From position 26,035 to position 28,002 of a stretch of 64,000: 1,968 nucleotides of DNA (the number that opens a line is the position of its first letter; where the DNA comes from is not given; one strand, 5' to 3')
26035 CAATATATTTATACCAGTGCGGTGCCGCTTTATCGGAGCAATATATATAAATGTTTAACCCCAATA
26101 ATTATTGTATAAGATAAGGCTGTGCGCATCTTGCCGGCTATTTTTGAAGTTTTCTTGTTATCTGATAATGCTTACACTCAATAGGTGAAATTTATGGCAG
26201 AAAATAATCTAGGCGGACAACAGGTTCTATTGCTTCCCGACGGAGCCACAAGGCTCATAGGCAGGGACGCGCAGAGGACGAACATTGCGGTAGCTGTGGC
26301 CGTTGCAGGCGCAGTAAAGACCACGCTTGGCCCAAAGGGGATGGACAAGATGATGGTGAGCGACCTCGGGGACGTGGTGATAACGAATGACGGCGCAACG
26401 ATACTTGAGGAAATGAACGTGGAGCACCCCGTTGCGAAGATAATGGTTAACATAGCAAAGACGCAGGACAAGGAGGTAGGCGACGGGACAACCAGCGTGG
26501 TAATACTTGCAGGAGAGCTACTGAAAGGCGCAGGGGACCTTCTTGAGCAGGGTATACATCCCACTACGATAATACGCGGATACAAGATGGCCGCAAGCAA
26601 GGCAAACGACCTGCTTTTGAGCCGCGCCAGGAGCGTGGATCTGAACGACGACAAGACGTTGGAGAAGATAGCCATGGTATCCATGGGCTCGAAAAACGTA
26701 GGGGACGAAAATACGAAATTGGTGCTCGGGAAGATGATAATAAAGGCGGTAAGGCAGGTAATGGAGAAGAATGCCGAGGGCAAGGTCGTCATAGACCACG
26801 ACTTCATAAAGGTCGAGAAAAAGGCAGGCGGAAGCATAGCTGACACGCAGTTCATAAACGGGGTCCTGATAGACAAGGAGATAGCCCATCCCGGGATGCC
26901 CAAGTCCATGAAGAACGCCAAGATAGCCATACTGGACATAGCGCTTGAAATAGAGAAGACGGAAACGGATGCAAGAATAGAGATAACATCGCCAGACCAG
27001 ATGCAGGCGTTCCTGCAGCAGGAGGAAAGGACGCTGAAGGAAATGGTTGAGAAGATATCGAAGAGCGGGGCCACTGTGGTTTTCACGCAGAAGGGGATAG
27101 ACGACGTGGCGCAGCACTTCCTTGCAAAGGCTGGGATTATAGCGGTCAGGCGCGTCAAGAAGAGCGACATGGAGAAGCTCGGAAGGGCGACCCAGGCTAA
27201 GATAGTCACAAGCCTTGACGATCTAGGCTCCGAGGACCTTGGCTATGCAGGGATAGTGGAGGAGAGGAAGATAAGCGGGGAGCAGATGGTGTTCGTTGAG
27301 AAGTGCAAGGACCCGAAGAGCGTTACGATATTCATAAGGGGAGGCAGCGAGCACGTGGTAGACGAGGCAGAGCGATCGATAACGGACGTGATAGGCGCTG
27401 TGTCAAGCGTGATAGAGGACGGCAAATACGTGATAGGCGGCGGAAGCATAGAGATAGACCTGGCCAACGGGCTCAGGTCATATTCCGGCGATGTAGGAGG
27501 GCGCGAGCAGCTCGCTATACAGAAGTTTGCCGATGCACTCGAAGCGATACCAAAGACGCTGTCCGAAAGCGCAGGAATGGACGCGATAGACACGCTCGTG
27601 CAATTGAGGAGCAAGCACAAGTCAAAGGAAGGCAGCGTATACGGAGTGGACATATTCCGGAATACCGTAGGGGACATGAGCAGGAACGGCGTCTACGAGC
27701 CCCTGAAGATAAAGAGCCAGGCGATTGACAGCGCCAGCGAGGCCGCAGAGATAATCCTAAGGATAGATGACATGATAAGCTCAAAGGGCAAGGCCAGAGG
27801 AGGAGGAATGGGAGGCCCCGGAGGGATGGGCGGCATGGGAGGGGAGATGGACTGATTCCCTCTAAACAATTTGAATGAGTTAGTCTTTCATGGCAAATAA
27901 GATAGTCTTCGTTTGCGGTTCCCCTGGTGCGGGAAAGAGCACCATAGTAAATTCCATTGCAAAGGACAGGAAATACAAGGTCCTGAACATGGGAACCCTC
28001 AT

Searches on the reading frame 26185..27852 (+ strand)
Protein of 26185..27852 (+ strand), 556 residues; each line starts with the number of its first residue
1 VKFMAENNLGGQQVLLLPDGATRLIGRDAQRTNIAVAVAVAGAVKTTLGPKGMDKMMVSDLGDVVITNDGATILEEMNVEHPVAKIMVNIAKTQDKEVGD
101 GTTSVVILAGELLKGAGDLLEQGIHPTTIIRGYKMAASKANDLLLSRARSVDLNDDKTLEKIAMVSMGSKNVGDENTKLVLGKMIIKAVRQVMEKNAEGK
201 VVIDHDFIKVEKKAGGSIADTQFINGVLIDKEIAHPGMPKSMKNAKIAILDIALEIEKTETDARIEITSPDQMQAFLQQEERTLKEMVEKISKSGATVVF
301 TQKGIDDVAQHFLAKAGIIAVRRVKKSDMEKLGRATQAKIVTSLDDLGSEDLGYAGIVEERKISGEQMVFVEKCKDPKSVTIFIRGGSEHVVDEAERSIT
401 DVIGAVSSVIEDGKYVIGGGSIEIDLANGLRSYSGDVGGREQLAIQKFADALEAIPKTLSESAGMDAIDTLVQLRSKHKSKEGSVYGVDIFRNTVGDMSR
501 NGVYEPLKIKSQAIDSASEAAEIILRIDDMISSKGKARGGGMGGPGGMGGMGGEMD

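Call 26: search_protein_families(library=pfam, proteins=[window:26185-27852:+], max_evalue=0.001)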
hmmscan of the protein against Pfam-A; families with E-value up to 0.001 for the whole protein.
window:26185-27852:+ (556 aa): 1 family
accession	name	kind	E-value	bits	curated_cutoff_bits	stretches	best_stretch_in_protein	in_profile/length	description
PF00118.29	Cpn60_TCP1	-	1.1e-177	592.1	34.3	1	41-534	2-489/490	TCP-1/cpn60 chaperonin family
